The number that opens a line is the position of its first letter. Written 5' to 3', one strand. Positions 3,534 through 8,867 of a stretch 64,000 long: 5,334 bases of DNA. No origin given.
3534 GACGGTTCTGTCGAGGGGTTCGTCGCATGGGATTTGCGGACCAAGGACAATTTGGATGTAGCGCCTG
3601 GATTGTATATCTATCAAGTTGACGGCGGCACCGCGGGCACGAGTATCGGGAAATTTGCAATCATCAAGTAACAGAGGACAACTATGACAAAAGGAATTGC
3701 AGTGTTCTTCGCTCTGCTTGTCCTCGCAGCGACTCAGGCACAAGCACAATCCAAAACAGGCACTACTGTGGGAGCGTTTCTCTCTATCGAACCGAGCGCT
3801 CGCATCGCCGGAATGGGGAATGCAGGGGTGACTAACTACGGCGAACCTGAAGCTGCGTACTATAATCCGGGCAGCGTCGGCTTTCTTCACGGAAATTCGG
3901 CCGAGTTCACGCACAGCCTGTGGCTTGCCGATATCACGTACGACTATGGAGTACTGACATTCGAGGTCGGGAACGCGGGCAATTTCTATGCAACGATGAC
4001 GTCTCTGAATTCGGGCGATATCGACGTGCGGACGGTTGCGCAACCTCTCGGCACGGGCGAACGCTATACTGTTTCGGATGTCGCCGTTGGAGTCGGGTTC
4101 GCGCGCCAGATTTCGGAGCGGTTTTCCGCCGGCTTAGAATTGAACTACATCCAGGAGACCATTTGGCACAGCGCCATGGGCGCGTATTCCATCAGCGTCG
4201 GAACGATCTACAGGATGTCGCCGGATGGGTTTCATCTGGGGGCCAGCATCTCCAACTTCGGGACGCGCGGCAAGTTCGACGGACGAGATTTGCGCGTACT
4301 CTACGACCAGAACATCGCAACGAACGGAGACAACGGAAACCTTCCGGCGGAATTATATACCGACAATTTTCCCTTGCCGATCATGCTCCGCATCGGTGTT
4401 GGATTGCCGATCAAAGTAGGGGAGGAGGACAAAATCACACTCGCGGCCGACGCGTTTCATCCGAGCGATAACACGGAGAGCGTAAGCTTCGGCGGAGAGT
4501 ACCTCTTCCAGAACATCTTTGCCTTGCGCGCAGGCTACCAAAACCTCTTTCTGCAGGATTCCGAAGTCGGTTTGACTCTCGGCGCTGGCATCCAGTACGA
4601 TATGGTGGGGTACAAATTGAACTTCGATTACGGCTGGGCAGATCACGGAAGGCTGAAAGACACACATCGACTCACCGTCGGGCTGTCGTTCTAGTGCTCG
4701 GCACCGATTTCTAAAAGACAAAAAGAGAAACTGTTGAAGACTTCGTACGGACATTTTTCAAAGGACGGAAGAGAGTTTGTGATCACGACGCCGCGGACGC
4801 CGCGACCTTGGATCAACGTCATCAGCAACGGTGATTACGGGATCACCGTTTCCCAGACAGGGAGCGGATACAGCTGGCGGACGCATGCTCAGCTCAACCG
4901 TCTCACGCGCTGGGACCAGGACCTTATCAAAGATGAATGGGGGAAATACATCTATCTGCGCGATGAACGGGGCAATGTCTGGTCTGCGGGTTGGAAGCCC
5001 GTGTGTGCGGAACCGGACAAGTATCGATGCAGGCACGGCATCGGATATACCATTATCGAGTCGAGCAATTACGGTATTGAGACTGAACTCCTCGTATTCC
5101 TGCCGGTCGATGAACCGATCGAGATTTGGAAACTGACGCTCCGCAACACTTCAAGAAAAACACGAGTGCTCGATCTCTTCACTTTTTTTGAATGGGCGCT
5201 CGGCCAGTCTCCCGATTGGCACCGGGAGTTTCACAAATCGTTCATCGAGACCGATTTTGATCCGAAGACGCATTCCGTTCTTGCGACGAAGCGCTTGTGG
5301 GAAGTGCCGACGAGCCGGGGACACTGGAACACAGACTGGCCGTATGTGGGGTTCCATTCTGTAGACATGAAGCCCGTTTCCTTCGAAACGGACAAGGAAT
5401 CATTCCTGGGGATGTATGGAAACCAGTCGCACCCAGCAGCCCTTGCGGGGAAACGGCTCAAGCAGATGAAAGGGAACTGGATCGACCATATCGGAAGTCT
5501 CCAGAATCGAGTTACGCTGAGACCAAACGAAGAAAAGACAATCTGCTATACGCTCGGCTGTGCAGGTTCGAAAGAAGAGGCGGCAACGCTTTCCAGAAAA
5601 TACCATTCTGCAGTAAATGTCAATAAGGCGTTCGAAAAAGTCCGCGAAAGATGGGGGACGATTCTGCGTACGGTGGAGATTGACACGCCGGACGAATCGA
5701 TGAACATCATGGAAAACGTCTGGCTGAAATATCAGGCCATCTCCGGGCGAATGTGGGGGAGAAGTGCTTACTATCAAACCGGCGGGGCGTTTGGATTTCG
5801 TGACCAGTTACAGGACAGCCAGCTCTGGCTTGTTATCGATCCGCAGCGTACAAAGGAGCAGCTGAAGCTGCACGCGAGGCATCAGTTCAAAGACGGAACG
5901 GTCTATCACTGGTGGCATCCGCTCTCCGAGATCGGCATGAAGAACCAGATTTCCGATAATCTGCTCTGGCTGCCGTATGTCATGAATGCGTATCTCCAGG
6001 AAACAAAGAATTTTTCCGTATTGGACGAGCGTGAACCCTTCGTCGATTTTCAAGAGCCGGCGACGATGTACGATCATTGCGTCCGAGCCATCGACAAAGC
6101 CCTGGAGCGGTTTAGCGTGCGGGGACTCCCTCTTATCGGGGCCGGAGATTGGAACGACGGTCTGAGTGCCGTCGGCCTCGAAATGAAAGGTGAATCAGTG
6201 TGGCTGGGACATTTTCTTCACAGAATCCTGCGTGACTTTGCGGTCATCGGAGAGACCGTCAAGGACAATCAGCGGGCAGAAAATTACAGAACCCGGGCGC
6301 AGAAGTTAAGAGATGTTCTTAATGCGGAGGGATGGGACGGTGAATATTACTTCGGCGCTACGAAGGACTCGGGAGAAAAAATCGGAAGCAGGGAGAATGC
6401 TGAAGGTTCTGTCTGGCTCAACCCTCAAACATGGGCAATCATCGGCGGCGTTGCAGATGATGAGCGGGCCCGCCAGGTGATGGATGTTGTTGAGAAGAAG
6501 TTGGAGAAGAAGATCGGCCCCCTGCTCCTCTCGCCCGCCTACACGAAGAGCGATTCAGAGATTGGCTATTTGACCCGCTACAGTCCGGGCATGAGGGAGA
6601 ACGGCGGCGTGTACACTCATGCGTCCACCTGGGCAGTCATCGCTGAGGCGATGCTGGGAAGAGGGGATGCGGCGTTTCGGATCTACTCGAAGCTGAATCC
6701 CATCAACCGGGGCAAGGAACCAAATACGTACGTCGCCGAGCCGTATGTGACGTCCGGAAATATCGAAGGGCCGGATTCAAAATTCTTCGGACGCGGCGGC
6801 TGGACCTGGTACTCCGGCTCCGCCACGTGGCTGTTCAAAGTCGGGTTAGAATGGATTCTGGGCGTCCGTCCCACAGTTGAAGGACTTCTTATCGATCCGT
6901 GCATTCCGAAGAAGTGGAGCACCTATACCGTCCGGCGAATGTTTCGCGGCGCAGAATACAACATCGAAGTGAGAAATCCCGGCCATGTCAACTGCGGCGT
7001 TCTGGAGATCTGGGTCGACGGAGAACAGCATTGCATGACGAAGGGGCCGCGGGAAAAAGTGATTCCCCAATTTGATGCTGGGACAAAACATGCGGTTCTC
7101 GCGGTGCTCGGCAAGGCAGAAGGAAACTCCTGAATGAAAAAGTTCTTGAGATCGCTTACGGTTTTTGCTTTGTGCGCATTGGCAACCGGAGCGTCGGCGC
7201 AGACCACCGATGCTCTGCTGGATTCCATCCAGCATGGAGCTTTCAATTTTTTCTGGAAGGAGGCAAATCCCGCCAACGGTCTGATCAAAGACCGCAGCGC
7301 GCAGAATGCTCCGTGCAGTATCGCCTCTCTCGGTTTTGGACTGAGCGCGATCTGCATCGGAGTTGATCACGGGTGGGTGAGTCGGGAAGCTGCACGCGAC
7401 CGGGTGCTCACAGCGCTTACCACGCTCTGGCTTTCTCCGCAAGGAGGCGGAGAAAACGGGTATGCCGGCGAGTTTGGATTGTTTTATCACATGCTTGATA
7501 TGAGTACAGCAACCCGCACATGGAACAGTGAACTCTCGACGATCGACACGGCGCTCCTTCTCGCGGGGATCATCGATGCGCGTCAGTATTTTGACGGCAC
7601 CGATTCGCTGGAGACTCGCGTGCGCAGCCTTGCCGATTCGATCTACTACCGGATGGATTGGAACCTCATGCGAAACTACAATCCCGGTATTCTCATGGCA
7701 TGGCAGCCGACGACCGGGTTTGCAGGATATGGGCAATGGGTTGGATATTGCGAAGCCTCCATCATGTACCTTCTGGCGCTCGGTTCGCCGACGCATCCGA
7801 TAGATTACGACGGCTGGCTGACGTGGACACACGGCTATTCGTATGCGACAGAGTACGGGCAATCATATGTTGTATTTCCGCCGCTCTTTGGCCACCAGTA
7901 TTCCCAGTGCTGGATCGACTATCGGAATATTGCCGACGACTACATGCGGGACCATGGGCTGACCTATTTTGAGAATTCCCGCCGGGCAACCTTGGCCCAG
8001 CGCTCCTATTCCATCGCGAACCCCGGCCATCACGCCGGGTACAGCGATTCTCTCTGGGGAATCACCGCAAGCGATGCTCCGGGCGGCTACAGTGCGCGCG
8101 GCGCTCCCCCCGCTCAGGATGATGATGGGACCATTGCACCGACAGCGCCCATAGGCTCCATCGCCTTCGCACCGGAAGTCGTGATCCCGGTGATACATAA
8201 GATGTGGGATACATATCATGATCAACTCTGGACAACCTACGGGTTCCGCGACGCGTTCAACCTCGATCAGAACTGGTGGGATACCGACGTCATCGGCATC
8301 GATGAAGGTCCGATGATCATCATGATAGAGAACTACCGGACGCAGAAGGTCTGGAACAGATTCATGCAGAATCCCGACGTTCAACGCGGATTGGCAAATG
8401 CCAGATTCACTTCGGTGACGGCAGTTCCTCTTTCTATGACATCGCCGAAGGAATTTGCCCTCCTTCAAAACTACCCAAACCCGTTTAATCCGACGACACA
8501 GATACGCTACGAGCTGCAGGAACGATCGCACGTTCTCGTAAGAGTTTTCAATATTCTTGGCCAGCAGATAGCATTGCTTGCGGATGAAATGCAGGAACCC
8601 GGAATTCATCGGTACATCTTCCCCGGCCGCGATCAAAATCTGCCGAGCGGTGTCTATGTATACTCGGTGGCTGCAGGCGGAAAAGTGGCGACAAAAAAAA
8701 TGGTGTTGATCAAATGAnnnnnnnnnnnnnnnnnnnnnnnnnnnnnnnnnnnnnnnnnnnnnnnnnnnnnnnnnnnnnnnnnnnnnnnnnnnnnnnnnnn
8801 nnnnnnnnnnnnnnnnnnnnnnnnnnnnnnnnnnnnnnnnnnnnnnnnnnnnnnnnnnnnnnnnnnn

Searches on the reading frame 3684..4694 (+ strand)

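Call 91: search_protein_families(library=pfam, proteins=[window:3684-4694:+], max_evalue=0.00001)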
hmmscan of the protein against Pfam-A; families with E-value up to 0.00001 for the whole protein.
window:3684-4694:+ (336 aa): 1 family
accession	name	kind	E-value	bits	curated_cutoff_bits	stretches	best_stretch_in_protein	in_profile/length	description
PF19572.5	PorV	-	2.8e-06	27.5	27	1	19-254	2-230/243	Type IX secretion system protein PorV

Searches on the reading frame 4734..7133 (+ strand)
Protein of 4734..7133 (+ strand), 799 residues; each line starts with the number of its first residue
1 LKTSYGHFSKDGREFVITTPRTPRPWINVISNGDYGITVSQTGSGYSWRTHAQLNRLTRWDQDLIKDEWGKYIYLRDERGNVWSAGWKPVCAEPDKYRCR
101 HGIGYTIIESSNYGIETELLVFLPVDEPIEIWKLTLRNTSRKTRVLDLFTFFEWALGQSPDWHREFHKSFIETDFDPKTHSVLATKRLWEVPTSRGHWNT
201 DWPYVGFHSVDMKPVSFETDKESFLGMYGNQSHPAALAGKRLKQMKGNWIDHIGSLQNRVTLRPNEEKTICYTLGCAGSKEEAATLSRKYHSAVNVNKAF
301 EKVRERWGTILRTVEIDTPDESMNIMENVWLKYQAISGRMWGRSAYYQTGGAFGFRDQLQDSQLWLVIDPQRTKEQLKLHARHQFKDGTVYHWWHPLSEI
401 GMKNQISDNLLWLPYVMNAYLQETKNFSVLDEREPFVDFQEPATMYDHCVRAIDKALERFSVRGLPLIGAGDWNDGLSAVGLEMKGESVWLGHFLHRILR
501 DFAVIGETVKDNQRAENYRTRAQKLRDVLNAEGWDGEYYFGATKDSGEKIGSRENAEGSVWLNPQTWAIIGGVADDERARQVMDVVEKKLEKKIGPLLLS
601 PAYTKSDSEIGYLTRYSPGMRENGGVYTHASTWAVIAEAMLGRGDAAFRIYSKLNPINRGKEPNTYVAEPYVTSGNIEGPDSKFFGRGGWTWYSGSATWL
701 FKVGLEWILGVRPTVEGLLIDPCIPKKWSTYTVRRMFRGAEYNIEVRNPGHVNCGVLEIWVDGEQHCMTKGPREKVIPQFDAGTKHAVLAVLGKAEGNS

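Call 91: search_protein_families(library=pfam, proteins=[window:4734-7133:+], max_evalue=0.00001)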
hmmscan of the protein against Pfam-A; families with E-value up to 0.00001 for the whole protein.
window:4734-7133:+ (799 aa): 2 families
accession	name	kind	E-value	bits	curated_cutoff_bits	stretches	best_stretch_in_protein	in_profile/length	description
PF17167.11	Glyco_hydro_94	-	1.4e-122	409.8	27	1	307-710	2-420/420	Glycosyl hydrolase 94 superfamily, catalytic domain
PF06165.18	GH94_b-supersand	-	2.8e-81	273.2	23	1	23-275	1-251/251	Glycosyl hydrolase 94, supersandwich domain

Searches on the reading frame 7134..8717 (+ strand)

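Call 91: search_protein_families(library=pfam, proteins=[window:7134-8717:+], max_evalue=0.00001)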
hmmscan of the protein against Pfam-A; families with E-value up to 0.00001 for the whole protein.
window:7134-8717:+ (527 aa): 2 families
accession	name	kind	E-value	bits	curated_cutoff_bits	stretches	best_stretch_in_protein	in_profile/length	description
PF10091.15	Glycoamylase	-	6.6e-75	251.8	27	1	201-414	3-221/221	Putative glucoamylase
PF18962.6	Por_Secre_tail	-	1.5e-06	28.8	27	1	447-524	2-74/75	Secretion system C-terminal sorting domain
